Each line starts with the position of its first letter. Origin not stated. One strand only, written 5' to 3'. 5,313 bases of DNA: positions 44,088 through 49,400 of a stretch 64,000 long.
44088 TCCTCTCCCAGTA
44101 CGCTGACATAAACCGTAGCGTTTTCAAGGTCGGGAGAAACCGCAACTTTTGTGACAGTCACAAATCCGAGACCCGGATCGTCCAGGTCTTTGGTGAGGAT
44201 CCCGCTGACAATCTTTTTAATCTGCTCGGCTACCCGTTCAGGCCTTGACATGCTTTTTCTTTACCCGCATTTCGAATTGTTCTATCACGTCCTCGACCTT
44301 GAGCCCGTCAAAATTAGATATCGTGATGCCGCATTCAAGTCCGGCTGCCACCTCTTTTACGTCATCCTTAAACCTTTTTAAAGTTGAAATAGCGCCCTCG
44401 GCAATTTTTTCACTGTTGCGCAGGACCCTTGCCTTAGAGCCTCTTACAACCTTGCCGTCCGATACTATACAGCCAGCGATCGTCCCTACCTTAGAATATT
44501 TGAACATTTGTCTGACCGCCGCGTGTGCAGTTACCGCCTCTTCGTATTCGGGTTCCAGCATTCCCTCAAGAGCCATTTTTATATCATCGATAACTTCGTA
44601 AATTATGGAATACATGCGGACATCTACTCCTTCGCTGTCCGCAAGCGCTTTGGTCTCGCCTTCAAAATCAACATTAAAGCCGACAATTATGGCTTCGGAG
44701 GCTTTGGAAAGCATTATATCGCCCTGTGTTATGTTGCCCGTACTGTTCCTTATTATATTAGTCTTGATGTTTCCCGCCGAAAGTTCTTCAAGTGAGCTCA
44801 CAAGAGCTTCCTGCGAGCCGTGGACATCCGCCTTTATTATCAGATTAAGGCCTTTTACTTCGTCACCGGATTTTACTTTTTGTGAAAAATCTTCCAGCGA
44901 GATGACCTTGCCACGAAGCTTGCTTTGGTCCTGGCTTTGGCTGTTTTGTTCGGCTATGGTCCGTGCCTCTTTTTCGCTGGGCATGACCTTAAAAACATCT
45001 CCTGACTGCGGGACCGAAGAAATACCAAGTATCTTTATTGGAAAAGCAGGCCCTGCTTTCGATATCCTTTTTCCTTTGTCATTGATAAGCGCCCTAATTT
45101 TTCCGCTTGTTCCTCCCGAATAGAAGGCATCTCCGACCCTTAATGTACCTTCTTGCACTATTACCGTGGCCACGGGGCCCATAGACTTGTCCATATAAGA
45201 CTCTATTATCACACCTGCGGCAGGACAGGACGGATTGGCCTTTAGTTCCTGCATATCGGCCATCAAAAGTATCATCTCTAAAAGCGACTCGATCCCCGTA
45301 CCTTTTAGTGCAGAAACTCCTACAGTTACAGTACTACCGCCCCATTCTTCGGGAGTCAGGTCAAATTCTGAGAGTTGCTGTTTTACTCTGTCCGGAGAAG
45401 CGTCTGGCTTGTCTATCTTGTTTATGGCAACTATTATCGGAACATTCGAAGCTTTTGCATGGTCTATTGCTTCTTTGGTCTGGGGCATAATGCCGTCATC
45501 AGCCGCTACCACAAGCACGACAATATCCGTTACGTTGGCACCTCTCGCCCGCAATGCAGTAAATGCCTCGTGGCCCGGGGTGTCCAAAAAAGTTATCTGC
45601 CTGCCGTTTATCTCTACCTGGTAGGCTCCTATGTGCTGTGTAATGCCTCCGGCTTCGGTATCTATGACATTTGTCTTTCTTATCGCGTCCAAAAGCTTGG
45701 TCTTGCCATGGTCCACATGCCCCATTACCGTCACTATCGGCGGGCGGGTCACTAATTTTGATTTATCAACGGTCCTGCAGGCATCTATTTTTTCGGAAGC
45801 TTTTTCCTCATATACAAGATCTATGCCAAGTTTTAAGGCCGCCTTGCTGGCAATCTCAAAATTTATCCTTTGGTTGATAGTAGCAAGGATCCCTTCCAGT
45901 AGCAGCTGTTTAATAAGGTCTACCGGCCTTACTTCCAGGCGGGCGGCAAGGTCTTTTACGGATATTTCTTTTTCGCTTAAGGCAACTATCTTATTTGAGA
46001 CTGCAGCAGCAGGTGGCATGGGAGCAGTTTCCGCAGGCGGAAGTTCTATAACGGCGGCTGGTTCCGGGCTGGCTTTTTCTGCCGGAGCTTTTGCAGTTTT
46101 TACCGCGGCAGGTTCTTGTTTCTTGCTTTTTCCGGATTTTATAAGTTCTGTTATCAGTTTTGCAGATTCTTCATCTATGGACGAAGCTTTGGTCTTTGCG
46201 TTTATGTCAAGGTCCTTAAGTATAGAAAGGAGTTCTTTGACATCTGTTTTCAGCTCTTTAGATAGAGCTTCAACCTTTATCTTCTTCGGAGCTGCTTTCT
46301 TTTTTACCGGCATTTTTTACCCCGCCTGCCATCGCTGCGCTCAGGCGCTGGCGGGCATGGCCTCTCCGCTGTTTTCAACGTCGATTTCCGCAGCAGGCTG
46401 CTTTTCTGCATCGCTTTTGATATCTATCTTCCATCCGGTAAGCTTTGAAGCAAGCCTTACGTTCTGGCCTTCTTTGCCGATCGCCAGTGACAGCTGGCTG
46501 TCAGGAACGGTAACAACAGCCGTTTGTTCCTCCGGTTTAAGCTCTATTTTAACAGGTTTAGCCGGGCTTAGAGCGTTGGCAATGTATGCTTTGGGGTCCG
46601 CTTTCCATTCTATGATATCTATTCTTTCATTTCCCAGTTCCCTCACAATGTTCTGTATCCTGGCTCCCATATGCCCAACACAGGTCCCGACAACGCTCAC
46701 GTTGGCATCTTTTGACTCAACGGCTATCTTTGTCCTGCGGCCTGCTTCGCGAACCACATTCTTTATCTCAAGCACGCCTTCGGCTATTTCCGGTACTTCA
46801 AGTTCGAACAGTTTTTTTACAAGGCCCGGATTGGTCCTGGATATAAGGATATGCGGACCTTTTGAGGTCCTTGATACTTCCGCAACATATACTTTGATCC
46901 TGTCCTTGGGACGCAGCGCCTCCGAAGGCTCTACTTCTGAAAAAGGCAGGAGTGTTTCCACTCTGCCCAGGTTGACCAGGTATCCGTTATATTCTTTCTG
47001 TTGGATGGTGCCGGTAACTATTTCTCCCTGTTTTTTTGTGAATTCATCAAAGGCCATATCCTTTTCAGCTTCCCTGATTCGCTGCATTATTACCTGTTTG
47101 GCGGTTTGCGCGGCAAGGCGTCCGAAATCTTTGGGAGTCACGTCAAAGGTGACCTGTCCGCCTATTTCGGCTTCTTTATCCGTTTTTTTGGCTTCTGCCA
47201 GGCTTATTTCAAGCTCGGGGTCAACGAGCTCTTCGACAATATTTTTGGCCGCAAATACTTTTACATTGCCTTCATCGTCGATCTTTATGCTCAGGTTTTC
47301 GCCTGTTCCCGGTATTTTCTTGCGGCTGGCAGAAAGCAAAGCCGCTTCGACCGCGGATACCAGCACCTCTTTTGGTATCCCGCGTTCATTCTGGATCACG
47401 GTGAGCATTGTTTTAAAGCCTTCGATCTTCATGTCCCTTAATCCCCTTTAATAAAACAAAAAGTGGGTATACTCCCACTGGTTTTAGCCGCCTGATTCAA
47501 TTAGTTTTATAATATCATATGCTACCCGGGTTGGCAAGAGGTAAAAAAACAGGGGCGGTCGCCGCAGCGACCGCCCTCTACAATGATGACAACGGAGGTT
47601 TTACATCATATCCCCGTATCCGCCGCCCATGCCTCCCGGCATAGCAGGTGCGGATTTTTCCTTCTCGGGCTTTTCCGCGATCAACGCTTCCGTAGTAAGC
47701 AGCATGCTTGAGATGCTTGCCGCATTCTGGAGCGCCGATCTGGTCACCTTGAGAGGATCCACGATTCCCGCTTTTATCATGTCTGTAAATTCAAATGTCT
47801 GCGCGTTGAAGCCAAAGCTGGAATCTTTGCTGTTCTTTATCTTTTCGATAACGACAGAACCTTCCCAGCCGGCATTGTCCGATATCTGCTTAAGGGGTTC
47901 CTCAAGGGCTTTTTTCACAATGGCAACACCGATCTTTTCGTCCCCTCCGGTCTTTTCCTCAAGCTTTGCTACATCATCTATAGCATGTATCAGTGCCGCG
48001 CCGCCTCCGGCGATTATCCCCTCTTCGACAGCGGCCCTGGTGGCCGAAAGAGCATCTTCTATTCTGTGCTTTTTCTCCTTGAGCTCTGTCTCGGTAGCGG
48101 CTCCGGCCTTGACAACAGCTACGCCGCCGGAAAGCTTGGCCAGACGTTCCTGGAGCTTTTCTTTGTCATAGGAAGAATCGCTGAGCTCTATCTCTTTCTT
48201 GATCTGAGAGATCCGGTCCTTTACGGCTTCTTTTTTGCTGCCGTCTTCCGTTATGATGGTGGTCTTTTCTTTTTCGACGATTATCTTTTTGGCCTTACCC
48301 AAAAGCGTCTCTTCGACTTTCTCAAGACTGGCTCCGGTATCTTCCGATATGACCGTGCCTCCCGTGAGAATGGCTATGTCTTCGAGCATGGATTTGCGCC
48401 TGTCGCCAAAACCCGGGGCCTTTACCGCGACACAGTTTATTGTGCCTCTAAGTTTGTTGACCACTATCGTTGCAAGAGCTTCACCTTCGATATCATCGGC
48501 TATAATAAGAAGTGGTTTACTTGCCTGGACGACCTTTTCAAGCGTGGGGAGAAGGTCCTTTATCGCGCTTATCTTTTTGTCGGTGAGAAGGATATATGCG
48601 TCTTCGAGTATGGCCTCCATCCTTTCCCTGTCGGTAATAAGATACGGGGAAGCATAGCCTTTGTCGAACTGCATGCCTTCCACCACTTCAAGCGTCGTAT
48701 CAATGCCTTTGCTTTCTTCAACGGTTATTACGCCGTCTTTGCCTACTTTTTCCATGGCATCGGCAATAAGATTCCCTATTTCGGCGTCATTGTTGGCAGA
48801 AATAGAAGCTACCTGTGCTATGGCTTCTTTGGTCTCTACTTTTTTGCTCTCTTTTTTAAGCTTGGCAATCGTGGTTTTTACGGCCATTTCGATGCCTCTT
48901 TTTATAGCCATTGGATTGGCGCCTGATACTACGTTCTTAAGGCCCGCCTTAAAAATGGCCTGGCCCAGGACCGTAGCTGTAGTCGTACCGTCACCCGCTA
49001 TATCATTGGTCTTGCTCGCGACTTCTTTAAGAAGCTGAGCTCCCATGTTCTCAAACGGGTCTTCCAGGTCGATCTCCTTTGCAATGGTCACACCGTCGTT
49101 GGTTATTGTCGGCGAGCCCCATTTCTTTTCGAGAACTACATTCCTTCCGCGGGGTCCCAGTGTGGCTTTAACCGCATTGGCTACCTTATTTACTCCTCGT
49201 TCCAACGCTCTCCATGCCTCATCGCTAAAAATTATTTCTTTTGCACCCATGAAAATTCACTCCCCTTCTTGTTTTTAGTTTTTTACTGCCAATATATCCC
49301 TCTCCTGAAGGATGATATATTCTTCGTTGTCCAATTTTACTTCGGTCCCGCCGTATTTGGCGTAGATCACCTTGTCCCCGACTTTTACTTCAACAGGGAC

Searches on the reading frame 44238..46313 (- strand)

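Call 14: search_protein_families(library=pfam, proteins=[window:44238-46313:-], max_evalue=0.001)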
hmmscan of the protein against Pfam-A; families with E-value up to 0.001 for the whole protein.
window:44238-46313:- (691 aa): 7 families
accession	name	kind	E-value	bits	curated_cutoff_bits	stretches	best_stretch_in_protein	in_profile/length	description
PF00009.33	GTP_EFTU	-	1.6e-39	135.9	26.5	1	193-350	5-184/188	Elongation factor Tu GTP binding domain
PF11987.13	IF-2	-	6.8e-35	120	27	1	468-579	7-117/117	Translation-initiation factor 2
PF22042.2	EF-G_D2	-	1.5e-23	83.1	27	1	364-443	1-83/84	Elongation factor G domain 2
PF04760.21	IF2_N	-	7.6e-17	61.3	25.3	2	9-56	1-48/53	Translation initiation factor IF-2, N-terminal region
PF01926.29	MMR_HSR1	-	1.7e-12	47.9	21.9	1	194-299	2-113/113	50S ribosome-binding GTPase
PF03144.31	GTP_EFTU_D2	-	4.4e-09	37.1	30.3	1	610-667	1-60/73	Elongation factor Tu domain 2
PF00025.27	Arf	-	4e-07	30.1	22.3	1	195-348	18-170/174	ADP-ribosylation factor family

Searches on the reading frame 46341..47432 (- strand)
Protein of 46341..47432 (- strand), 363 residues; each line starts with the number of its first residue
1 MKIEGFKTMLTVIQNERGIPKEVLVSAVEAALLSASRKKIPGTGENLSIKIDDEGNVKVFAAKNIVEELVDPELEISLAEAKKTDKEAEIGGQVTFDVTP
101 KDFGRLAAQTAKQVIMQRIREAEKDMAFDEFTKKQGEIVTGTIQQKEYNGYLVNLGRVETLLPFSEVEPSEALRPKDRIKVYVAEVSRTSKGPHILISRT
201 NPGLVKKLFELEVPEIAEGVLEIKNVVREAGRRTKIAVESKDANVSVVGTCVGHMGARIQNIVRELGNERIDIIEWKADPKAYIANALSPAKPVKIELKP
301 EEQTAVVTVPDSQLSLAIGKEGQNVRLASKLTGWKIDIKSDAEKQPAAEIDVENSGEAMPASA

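Call 14: search_protein_families(library=pfam, proteins=[window:46341-47432:-], max_evalue=0.001)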
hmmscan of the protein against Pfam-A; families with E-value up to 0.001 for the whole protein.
window:46341-47432:- (363 aa): 7 families
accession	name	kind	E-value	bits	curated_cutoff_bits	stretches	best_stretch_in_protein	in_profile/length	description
PF08529.16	NusA_N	-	1.4e-36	125.8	23.8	1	7-125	3-119/119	NusA N-terminal domain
PF13184.12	KH_5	-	2.7e-27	95.1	27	1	230-297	1-68/69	NusA-like KH domain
PF00575.29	S1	-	6.3e-08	33.3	22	1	134-193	3-69/74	S1 RNA binding domain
PF23095.1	KH_NusA_C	-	4.9e-06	26.9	34.2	1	305-340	1-36/59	Transcription termination/antitermination protein NusA, KH domain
PF00013.35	KH_1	-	2.1e-05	24.6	21.5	0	305-343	2-41/66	KH domain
PF07650.23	KH_2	-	5.1e-05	23.5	22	0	283-336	5-58/78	KH domain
PF13509.12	S1_2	-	0.0006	20.3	21.8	0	136-183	2-48/61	S1 domain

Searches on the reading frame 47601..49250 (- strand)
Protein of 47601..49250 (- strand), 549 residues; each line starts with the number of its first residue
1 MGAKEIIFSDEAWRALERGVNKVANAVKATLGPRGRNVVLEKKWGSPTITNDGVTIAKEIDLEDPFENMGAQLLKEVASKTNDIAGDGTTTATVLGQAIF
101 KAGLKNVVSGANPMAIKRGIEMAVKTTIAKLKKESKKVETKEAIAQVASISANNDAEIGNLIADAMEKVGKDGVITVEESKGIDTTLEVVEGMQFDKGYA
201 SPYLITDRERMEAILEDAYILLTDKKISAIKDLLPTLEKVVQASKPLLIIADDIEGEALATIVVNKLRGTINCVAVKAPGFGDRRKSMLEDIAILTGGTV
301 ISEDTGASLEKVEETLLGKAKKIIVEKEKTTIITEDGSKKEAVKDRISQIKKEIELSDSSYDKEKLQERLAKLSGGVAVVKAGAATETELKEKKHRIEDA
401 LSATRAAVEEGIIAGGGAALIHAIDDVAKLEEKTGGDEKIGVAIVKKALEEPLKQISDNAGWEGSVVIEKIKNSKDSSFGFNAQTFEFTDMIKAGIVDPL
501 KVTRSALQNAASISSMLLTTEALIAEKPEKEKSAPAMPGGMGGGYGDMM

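Call 13: search_protein_families(library=pfam, proteins=[window:47601-49250:-], max_evalue=0.001)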
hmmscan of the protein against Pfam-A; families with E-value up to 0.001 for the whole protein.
window:47601-49250:- (549 aa): 1 family
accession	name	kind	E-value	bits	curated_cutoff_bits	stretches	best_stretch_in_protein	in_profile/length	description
PF00118.29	Cpn60_TCP1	-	3.7e-83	280.3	34.3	1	23-527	1-489/490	TCP-1/cpn60 chaperonin family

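Call 23: find_encoding_contigs(protein=window:47601-49250:-, flank=2000, max_places=3)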
Protein window:47601-49250:- (549 aa): no gene with exactly this product is on record in the collection.
